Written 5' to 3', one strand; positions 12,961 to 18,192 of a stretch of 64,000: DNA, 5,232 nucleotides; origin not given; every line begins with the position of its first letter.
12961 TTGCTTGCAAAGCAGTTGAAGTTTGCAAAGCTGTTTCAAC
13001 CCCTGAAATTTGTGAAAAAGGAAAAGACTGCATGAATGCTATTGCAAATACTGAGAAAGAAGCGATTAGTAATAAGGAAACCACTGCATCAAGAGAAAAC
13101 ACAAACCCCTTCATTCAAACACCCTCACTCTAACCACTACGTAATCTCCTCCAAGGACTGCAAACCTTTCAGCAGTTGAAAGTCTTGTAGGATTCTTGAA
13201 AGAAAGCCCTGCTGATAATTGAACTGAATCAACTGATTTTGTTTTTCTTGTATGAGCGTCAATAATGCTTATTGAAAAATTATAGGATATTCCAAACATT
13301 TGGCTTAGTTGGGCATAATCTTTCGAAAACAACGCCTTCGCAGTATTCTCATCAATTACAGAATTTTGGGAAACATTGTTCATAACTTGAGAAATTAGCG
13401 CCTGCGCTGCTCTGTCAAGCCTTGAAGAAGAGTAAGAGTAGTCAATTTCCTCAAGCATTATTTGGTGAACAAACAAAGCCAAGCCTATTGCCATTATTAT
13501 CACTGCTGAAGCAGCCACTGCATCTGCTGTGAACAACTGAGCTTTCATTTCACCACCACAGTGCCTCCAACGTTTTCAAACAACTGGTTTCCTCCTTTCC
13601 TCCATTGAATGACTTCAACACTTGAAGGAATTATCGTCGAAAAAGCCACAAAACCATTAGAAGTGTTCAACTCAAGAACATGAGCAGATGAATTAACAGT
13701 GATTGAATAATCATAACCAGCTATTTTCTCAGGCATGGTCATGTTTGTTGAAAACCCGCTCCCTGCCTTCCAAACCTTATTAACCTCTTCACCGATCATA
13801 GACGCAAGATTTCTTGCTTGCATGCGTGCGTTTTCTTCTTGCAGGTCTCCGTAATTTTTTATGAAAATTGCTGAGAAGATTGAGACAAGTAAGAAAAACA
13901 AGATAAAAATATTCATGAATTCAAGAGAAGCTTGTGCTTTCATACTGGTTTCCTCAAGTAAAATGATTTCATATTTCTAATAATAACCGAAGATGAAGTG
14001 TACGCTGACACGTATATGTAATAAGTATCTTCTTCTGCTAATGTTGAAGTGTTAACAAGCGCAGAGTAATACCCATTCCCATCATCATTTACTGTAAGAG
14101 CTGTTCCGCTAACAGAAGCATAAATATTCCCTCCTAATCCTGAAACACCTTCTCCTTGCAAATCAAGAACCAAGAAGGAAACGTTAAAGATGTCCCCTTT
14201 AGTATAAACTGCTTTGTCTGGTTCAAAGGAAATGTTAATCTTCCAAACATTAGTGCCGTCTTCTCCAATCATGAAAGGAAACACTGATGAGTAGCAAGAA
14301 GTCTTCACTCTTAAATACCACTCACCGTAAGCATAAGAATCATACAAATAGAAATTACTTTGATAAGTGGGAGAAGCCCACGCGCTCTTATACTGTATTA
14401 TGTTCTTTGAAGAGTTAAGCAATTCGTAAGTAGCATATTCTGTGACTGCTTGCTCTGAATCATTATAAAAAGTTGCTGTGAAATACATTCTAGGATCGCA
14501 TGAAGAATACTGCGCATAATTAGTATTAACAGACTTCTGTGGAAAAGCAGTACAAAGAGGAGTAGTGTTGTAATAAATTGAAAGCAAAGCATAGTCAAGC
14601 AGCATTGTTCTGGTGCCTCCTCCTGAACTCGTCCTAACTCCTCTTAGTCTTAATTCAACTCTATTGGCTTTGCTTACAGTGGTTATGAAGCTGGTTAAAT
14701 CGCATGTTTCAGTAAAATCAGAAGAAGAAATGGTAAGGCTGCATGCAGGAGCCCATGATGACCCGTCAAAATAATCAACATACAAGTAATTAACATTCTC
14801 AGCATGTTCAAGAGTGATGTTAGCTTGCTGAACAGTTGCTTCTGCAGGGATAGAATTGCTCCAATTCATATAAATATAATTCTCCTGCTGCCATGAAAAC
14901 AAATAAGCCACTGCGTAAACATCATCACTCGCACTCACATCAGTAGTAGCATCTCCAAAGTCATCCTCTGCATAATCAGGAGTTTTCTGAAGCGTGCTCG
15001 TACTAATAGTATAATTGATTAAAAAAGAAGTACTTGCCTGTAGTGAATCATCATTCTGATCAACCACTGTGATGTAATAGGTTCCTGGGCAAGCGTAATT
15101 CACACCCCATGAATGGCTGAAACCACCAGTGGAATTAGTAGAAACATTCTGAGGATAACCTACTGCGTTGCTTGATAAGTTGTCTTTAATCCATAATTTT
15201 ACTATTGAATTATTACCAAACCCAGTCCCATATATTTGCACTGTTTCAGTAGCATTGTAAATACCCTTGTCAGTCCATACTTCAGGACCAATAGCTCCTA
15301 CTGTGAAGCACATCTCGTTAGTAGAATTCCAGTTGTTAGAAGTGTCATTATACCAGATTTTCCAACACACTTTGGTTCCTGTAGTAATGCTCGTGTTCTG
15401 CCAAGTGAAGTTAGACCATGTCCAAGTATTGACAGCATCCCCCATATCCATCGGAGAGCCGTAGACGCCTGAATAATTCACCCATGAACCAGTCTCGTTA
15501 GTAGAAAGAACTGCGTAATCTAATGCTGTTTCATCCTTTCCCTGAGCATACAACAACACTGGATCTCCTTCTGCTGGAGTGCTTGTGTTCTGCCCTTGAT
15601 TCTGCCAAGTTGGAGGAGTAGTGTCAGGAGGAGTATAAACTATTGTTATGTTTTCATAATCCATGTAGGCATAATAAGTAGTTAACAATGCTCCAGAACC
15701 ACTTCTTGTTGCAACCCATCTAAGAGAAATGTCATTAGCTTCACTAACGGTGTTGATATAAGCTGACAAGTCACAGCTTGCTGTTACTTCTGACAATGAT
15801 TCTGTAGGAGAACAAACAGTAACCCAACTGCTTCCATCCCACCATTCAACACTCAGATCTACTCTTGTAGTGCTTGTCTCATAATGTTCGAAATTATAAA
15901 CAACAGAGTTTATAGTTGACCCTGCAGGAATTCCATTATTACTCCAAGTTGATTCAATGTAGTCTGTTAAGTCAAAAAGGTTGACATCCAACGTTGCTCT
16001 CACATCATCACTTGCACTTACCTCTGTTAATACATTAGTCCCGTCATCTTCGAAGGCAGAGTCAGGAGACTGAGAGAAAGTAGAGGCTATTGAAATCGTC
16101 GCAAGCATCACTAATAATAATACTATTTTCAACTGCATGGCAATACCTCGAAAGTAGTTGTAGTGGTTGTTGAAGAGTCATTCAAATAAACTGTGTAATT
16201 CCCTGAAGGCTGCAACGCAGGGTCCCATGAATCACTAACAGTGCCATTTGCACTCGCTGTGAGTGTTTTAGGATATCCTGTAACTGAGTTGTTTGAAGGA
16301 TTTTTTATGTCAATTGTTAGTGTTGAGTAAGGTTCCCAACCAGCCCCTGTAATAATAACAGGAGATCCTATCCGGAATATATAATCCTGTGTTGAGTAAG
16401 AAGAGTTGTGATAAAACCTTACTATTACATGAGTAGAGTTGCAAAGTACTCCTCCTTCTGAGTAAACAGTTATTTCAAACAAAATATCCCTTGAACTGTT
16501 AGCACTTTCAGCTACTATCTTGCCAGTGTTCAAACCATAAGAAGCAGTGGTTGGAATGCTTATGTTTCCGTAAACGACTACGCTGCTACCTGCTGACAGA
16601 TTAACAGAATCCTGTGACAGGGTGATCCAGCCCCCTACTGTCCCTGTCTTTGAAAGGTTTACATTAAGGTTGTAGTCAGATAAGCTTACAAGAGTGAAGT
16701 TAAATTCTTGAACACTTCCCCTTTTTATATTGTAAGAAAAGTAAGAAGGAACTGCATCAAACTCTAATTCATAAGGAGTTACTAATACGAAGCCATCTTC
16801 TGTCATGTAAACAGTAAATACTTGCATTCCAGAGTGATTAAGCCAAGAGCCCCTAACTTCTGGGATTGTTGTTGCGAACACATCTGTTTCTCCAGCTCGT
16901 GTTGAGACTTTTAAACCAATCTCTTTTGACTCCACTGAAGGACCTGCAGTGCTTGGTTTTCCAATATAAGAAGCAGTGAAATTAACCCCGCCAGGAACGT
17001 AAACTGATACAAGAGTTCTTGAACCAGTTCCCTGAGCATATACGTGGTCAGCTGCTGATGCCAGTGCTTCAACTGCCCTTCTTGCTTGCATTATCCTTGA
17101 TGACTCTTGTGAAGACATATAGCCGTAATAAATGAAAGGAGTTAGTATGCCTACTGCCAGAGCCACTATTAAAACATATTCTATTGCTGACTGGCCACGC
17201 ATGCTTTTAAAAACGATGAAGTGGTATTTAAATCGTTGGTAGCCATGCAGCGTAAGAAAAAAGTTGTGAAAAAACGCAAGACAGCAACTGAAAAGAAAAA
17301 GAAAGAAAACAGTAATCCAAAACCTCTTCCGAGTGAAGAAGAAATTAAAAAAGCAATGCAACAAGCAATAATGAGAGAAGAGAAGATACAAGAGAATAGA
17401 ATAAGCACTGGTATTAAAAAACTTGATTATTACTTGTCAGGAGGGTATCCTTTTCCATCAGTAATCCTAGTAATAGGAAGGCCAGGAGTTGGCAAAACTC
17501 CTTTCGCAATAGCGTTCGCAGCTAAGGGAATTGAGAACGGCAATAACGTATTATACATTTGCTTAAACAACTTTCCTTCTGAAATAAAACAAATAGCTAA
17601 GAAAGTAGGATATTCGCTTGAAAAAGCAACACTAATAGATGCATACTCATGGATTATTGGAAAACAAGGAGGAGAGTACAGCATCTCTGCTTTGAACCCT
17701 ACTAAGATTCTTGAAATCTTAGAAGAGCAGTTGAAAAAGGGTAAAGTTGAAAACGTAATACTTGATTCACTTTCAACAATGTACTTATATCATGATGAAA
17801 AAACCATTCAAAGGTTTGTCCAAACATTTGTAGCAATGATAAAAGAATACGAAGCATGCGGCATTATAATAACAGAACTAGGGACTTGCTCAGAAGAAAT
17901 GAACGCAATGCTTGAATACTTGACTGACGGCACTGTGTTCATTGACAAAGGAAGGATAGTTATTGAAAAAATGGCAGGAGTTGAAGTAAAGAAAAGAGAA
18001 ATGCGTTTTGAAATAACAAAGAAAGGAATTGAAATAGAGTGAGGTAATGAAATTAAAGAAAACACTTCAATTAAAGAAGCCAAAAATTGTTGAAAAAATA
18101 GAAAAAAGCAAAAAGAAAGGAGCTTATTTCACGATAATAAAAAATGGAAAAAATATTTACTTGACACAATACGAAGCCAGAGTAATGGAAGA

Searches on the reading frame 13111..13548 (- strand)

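Call 42: search_protein_families(library=pfam, proteins=[window:13111-13548:-], max_evalue=0.0001)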
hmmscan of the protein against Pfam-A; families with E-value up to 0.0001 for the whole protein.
window:13111-13548:- (145 aa): 1 family
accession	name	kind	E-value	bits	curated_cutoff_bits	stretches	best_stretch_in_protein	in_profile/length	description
PF23958.1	DUF7287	-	6.7e-05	23.9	27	0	11-144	11-157/157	Family of unknown function (DUF7287)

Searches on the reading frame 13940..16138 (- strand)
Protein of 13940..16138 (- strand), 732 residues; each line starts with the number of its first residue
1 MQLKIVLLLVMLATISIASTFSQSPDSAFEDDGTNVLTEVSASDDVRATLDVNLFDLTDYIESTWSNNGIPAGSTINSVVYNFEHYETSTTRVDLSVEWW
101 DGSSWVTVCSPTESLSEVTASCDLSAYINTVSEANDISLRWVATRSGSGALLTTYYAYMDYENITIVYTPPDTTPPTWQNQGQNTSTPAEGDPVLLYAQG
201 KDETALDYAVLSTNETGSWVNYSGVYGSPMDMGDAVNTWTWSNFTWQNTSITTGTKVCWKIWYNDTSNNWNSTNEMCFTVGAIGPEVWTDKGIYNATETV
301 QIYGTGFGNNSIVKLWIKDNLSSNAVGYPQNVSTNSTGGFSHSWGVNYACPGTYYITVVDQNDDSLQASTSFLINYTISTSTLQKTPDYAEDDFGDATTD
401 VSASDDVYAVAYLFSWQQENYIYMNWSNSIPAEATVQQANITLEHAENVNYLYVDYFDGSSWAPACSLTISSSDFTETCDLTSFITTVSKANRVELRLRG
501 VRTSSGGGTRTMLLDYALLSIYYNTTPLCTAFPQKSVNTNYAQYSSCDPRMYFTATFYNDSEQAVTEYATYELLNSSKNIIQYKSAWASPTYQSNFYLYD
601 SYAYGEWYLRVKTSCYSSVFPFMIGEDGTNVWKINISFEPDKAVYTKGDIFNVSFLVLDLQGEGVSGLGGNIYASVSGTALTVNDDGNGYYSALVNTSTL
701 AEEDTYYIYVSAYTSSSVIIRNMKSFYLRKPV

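Call 42: search_protein_families(library=pfam, proteins=[window:13940-16138:-], max_evalue=0.0001)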
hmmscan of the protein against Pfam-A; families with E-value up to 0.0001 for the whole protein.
window:13940-16138:- (732 aa): 1 family
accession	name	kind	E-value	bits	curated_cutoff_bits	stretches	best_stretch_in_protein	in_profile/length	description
PF01835.25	MG2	-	9.3e-07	29.6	32.8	0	287-373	4-95/96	MG2 domain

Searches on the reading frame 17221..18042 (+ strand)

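Call 42: search_protein_families(library=pfam, proteins=[window:17221-18042:+], max_evalue=0.0001)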
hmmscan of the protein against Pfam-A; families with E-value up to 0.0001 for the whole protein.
window:17221-18042:+ (273 aa): 8 families
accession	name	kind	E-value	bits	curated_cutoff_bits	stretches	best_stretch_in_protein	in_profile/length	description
PF06745.19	ATPase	-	1.1e-31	110.4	26.6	1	61-272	1-226/231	KaiC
PF01695.23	IstB_IS21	-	6.3e-07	29.6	24.1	1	82-174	95-186/238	IstB-like ATP binding protein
PF07088.17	GvpD_P-loop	-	7.6e-07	29.6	24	1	81-241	12-172/189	GvpD gas vesicle protein, P-loop domain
PF05625.17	PAXNEB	-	1.3e-06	28.1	28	0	61-122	19-81/366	PAXNEB protein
PF05763.18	DUF835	-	1.7e-05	25.1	33.1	1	143-232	45-133/136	Protein of unknown function (DUF835)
PF03796.21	DnaB_C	-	2.5e-05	24.2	27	0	61-116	2-57/255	DnaB-like helicase C terminal domain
PF01637.24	ATPase_2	-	2.8e-05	24.5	33.2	1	65-218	8-154/225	ATPase domain predominantly from Archaea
PF13481.12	AAA_25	-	3.1e-05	24.1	27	0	56-212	10-182/195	AAA domain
